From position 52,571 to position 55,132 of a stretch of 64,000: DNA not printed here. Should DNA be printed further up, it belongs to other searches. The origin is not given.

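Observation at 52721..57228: Two tandem ~750-aa paralogues with LanB N-terminal hallmarks that stop where the elimination domain would begin (small-LanB / PEARL-like)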

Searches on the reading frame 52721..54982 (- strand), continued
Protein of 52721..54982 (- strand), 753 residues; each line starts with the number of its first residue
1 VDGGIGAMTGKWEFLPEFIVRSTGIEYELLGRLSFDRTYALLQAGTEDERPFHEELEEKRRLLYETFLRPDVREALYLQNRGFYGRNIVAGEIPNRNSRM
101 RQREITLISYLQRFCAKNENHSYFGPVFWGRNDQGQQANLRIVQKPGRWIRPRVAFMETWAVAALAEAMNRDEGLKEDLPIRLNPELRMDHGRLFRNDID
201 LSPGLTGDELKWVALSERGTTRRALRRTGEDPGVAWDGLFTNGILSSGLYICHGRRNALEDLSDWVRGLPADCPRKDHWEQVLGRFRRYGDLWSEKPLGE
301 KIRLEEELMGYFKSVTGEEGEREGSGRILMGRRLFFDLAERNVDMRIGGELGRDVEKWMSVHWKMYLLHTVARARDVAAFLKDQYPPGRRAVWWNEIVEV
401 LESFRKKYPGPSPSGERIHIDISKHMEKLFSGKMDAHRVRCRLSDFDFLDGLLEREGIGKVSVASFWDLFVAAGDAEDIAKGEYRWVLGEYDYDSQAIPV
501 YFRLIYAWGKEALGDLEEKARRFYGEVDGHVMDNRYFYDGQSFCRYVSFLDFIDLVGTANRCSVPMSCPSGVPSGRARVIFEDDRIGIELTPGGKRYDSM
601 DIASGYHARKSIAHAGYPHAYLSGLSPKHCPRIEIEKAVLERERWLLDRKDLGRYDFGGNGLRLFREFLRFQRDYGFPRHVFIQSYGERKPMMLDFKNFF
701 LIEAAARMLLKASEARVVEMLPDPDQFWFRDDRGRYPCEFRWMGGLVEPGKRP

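Call 36: predict_structure(alignment_id=A1)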
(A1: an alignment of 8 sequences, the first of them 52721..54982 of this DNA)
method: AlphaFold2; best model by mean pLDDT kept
length: 753 residues; sequences in the alignment: 8
mean_pLDDT: 70.9   pTM: 0.71
mean pLDDT of the five models: 70.9, 67.7, 67.1, 66.5, 65.1
residues with pLDDT >= 90: 111; 70-90: 352; 50-70: 152; < 50: 138
segments of 3 or more residues with pLDDT < 50: 1-9, 148-151, 324-331, 492-575, 584-586, 597-610, 620-626, 749-753
pLDDT, mean of each block of 10 residues (from residue 1): 30 71 86 94 87 94 89 80 66 76 89 74 62 65 60 69 86 87 67 74 82 71 77 75 76 62 85 91 91 83 87 85 44 63 71 84 77 70 66 64 68 77 78 73 86 72 67 87 84 43 46 43 33 27 28 32 31 52 56 49 37 54 56 86 88 92 94 93 80 93 92 88 87 84 62 39
secondary structure, 60 per line:
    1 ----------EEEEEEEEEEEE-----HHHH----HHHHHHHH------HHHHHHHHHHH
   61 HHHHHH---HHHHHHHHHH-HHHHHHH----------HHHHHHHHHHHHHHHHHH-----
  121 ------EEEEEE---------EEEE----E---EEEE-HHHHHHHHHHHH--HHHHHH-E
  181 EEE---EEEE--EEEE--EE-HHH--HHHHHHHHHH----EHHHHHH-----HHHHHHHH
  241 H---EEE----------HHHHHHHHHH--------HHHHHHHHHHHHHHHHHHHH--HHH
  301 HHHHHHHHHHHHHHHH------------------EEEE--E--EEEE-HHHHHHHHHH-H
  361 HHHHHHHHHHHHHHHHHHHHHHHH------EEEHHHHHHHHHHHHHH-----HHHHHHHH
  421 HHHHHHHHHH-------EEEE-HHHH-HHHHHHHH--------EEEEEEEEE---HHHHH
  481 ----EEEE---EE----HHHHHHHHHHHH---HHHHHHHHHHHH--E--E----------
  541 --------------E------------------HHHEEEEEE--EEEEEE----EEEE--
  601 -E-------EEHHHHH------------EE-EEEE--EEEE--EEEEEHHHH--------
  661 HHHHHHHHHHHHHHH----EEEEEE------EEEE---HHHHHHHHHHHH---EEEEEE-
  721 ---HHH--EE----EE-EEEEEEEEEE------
elements in order (helices of 4 or more, strands of 3 or more residues): E11-22 H28-31 H36-43 H50-66 H70-79 H81-87 H98-115 E127-132 E142-145 E154-157 H159-170 H173-178 E180-183 E187-190 E193-196 H207-216 H222-227 H233-241 E245-247 H258-267 H276-295 H298-316 E335-338 E344-347 H349-358 H360-384 E391-393 H394-407 H413-430 E438-441 H443-446 H448-455 E464-472 H476-480 E485-488 H498-509 H513-524 E577-582 E585-590 E595-598 H612-616 E632-635 E638-641 E644-648 H649-652 H661-675 E680-685 E692-695 H699-710 E714-719 E738-747

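Call 37: search_protein_representatives(alignment_id=A1)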
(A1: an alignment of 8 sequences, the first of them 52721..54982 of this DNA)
Query: 8 sequences, 764 profile positions. Proteins with E-value up to 0.001 (for the whole library): 7025; up to 1e-10: 4425; up to 1e-30: 1884. The best 150 are listed.
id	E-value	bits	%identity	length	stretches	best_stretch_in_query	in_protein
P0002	1.5e-280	949.3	-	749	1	17-760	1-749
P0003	7.1e-278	940.5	-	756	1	1-762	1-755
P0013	3.5e-239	812.5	-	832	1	13-763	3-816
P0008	1.6e-234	797.1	-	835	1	6-762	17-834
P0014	3.2e-186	637.4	-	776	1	7-760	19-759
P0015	3.0e-183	627.6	-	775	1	7-760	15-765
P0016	5.0e-177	607.0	-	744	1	27-761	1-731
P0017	5.8e-175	600.2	-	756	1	7-760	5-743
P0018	5.6e-171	587.0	-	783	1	7-760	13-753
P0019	1.2e-165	569.4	-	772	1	8-759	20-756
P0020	9.5e-165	566.4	-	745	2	66-758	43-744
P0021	5.4e-160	550.7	-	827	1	12-762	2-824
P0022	1.6e-152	526.0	-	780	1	7-759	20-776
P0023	1.8e-152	525.8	-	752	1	8-759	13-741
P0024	3.8e-150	518.1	-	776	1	6-760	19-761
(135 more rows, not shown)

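Call 40: fold_search(model_id=the predicted structure, library=pdb)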
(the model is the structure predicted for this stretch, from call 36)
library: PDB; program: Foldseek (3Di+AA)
matches with E <= 10: 105; with E <= 0.001: 11
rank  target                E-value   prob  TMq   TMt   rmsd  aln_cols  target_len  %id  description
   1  9g05_A                3.3e-19  1.00  0.60  0.46   9.8       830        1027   13  Structure of MadB, a class I dehydrates from Clostridium maddingley, in complex with its substrate (released 2025-07-16)
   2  9g04_A                1.1e-18  1.00  0.61  0.47   9.8       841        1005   12  Structure of MadB, a class I dehydrates from Clostridium maddingley in the apo state (released 2025-07-16)
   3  9g04_B                1.1e-18  1.00  0.57  0.44  10.4       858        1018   12  Structure of MadB, a class I dehydrates from Clostridium maddingley in the apo state (released 2025-07-16)
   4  6ec7                  1.3e-17  1.00  0.59  0.56   9.7       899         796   14  Glutamylation domain, TbtB, from thiomuracin biosynthesis (released 2019-08-14)
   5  6ec8                  2.6e-17  1.00  0.58  0.55  10.7       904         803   14  Glutamylation domain, TbtB, from thiomuracin biosynthesis bound to 5'-phosphodesmethylglutamycin (released 2019-06-19)
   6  9jhq                  5.1e-17  1.00  0.51  0.48  12.3       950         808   13  Crystal structure of GodF, a post-translational modification enzyme involved in the biosynthesis of goadsporin (released 2025-09-10)
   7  5ehk_A                2.3e-16  1.00  0.55  0.42   9.8       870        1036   11  Crystal structure of tRNA dependent lantibiotic dehydratase MibB from Microbispora sp. 107891 (released 2016-03-02)
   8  4wd9_B                2.6e-14  1.00  0.54  0.44  10.2       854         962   11  Crystal structure of tRNA-dependent lantibiotic dehydratase NisB in complex with NisA leader peptide (released 2014-10-29)
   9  6m7y_A                5.7e-14  1.00  0.53  0.44  10.1       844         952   10  Dehydratase, NisB, bound to a non-eliminable substrate analog (released 2019-08-14)
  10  4wd9_A                7.0e-14  1.00  0.52  0.42  10.5       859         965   10  Crystal structure of tRNA-dependent lantibiotic dehydratase NisB in complex with NisA leader peptide (released 2014-10-29)
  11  6m7y_B                1.0e-13  1.00  0.56  0.46  10.0       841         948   11  Dehydratase, NisB, bound to a non-eliminable substrate analog (released 2019-08-14)
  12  3tqt_B                8.5e-01  0.47  0.07  0.15   4.9        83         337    8  Structure of the D-alanine-D-alanine ligase from Coxiella burnetii (released 2011-09-28)
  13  1ehi_A                9.0e-01  0.41  0.07  0.14   5.9        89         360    8  D-ALANINE:D-LACTATE LIGASE (LMDDL2) OF VANCOMYCIN-RESISTANT LEUCONOSTOC MESENTEROIDES (released 2000-05-23)
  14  3tig                  9.5e-01  0.23  0.08  0.15   6.6        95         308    8  Tubulin tyrosine ligase (released 2011-10-26)
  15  9hve_K                1.1e+00  0.03  0.06  0.13  19.0       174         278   16  Native human eIF2-eIF2B complex (released 2025-11-19)
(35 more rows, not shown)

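Call 46: search_solved_structures(query=A2, max_evalue=0.01, show_alignments=2)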
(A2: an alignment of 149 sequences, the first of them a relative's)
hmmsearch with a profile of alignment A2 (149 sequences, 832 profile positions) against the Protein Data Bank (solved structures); distinct sequences matched with E-value up to 0.01: 4.
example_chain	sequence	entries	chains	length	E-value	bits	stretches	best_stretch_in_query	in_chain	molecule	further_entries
6ec7_A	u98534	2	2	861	7.6e-32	113.9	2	629-803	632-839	Lantibiotic dehydratase domain protein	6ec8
9jhq_A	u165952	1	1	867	1.1e-10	43.9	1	691-802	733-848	Goadsporin biosynthetic protein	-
5sxy_A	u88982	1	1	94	0.0025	19.6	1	259-326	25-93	Bifunctional coenzyme PQQ synthesis protein C/D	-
3g2b_A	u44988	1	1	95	0.0078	17.9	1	252-326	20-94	Coenzyme PQQ synthesis protein D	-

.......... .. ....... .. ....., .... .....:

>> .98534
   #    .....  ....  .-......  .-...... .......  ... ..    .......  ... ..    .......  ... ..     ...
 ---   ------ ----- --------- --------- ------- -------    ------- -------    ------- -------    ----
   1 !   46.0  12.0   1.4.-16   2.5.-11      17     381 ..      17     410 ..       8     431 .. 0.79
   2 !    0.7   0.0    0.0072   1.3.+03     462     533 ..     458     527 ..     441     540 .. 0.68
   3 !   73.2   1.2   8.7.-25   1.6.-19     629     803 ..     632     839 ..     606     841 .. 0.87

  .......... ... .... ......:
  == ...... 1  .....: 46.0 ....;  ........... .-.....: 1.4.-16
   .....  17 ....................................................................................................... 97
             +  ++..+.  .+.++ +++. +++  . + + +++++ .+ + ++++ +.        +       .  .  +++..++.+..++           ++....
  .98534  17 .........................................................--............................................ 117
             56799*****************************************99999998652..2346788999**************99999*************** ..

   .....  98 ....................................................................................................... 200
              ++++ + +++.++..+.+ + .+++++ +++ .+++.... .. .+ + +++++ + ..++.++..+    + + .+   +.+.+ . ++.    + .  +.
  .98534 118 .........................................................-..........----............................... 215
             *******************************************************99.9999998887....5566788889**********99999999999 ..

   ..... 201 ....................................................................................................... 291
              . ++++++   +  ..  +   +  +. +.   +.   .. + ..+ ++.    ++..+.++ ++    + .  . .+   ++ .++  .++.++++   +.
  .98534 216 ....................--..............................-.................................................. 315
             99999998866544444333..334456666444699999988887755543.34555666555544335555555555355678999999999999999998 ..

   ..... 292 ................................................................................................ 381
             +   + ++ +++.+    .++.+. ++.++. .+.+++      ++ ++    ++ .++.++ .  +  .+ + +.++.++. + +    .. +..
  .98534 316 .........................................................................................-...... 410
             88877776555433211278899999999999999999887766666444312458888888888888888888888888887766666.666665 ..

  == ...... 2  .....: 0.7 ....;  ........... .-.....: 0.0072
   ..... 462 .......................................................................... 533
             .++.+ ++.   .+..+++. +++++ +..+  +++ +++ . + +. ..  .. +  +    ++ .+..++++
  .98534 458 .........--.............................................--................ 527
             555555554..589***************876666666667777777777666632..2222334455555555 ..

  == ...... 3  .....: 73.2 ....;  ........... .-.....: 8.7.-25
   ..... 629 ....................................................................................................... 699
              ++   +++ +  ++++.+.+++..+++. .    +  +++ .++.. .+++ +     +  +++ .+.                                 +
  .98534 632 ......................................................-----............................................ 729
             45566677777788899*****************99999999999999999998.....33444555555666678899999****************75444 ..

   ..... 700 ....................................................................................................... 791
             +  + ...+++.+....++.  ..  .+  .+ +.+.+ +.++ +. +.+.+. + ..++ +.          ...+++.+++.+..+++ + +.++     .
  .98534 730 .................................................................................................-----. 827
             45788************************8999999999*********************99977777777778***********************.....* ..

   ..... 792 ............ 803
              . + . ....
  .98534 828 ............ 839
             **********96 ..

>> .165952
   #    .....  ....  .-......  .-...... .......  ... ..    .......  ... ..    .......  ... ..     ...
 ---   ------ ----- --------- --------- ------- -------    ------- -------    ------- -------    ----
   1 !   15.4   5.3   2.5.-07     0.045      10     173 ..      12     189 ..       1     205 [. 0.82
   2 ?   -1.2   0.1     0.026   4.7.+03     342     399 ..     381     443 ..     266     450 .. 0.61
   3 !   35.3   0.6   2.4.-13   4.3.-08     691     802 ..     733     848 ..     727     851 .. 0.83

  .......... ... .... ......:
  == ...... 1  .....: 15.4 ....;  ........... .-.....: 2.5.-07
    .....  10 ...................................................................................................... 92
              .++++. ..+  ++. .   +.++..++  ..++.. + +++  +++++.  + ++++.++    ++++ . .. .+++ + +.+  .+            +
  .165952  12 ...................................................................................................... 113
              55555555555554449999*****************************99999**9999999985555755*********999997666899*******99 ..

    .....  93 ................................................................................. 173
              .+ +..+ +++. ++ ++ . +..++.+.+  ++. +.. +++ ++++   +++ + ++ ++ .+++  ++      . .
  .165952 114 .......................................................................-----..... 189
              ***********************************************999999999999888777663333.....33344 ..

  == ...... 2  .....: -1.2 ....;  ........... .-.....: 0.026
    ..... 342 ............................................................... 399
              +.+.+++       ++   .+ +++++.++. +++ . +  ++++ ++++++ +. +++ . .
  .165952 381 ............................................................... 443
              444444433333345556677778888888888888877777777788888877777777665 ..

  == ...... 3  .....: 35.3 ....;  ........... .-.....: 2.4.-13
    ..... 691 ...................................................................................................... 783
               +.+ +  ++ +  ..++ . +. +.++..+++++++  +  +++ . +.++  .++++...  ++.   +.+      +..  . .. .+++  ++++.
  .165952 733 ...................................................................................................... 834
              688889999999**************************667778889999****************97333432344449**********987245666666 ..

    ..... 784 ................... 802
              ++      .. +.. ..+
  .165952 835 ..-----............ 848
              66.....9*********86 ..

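Call 52: search_protein_families(library=ncbifam, proteins=[L008:4627-7560:+, L008:7562-8620:+, L008:8630-9946:+, L008:12273-13265:+, L008:13298-14323:+, L008:14320-15072:-, L008:3212-3835:+, L008:10001-12271:+], max_evalue=0.001)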
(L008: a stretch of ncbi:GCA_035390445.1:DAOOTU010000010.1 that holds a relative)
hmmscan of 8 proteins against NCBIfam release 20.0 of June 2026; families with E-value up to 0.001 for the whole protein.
L008:4627-7560:+ (977 aa): 0 families

L008:7562-8620:+ (352 aa): 1 family
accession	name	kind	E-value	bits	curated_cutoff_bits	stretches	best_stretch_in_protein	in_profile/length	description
NF041892.1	DgcN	equivalog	5.5e-68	229.3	480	1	68-343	48-323/326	N-acetyltransferase DgcN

L008:8630-9946:+ (438 aa): 5 families
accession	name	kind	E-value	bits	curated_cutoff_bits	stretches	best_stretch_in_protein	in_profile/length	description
TIGR00653.1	GlnA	equivalog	3.3e-91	306.3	429.15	2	161-437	184-462/462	type I glutamate--ammonia ligase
NF007006.0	PRK09469.1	equivalog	1.3e-62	212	845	2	160-436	189-467/469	glutamate--ammonia ligase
NF045547.1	GGputSyn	equivalog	2.6e-61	207.7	650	1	70-422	73-429/438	gamma-glutamylputrescine synthetase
TIGR03105.1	gln_synth_III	equivalog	1.4e-60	205.1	469.6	1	54-436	39-434/435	type III glutamate--ammonia ligase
NF041605.1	gln_syn_GlnII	equivalog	1.9e-08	33.8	500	1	170-348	156-324/333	glutamine synthetase GlnII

L008:12273-13265:+ (330 aa): 3 families
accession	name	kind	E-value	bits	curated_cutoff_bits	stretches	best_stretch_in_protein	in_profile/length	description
TIGR03088.1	stp2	hypoth_equivalog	2.3e-05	23.6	409.05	1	124-326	140-367/374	TIGR03088 family PEP-CTERM/XrtA system glycosyltransferase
NF041876.1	EPS_EpsE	equivalog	2.8e-05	23.5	400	0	246-313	311-370/389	exopolysaccharide biosynthesis GT4 family glycosyltransferase EpsE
TIGR04005.1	wcaL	equivalog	0.0008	18.4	537.6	0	118-304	172-371/406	colanic acid biosynthesis glycosyltransferase WcaL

L008:13298-14323:+ (341 aa): 40 families (the best 25 are shown)
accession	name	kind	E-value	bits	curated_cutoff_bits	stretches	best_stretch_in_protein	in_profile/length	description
NF002968.0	PRK03642.1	equivalog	1.4e-44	152.6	385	1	10-313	55-398/432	penicillin binding protein PBP4B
NF033085.1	bla_class_C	equivalog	1.8e-12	46.8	415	1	11-163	22-173/356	class C beta-lactamase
NF000423.2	blaSRT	exception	7.1e-12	45.2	860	1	11-172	42-201/378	SRT/SST family class C beta-lactamase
NF033700.1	blaCMA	exception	1.6e-11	43.8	887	1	10-179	39-206/375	CMA family class C beta-lactamase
NF041663.1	ampC_Sliq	exception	3e-11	42.8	860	1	10-169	41-198/378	cephalosporin-hydrolyzing class C beta-lactamase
NF033698.1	blaCSA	exception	6.3e-11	41.8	884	1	10-179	39-206/375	CSA family class C beta-lactamase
NF000397.2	blaACC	exception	9.8e-11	41.3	850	1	10-170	47-205/385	ACC family cephalosporin-hydrolyzing class C beta-lactamase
NF038269.1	lipase_LipE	equivalog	2.4e-10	40.1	750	1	6-158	40-205/407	lipase LipE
NF000385.4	blaACT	exception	5.4e-10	38.8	810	1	21-172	55-206/380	ACT family cephalosporin-hydrolyzing class C beta-lactamase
NF009622.0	PRK13128.1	equivalog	7.6e-10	37.9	443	1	11-162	23-179/518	D-aminopeptidase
NF052559.1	MthAcHydAcmB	equivalog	9e-10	37.8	550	1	11-79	25-93/391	methyl acetate hydrolase AcmB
NF033159.0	blaPAC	exception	1.7e-09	37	850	1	10-168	44-200/380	PAC family class C beta-lactamase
NF038069.1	blaIDC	exception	6.6e-09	35.1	850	1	19-149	63-193/395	IDC family class C beta-lactamase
NF000422.6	blaPDC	exception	6.8e-09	35.4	865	1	10-179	51-220/397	PDC family class C beta-lactamase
NF040478.1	blaLAQ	exception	6.8e-09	35.1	850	1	11-164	45-197/380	LAQ family class C beta-lactamase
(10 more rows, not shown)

L008:14320-15072:- (250 aa): 0 families

L008:3212-3835:+ (207 aa): 0 families

L008:10001-12271:+ (756 aa): 0 families
